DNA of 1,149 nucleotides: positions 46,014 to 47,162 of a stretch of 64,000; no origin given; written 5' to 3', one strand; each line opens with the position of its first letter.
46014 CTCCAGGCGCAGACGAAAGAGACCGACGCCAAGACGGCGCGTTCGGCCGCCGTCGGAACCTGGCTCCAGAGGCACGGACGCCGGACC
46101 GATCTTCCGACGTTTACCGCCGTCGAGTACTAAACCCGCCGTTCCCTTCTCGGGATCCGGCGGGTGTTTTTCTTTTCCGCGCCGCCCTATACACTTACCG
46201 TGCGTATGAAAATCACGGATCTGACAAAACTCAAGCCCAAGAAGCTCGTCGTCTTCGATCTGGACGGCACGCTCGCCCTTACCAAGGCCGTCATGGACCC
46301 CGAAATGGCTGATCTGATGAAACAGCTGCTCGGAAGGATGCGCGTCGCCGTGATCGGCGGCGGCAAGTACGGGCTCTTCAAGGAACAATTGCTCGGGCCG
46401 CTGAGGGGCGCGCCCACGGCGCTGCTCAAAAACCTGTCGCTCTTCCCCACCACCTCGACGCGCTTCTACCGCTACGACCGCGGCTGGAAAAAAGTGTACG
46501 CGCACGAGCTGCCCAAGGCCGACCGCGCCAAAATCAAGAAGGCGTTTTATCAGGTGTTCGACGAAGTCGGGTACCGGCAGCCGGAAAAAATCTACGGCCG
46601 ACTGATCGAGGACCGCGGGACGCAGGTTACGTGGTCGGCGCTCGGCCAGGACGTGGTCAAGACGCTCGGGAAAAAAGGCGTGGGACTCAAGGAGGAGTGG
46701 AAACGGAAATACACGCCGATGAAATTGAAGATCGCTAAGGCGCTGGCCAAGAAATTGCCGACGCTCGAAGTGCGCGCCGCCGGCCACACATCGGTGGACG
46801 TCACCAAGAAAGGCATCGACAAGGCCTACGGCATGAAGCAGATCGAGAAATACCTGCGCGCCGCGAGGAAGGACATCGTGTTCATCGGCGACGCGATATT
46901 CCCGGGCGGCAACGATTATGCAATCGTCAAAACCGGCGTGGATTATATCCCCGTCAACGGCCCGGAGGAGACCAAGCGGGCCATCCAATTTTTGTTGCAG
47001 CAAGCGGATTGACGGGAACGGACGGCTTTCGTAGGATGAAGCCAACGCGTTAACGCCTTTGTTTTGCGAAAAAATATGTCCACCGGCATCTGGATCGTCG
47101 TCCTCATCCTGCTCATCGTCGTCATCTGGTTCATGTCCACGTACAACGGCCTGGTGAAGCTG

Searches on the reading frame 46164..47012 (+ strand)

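Call 75: search_protein_families(library=pfam, proteins=[window:46164-47012:+], max_evalue=0.001)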
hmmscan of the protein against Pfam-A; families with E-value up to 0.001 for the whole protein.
window:46164-47012:+ (282 aa): 3 families
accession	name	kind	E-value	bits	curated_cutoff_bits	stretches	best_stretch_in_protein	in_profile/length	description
PF03332.19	PMM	-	1.5e-10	41.7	22.4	1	49-278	2-219/221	Eukaryotic phosphomannomutase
PF08282.18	Hydrolase_3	-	1.4e-09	38.5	20.9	1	189-253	156-217/255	haloacid dehalogenase-like hydrolase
PF00702.32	Hydrolase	-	5e-05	24.2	26.4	0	27-245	2-181/191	haloacid dehalogenase-like hydrolase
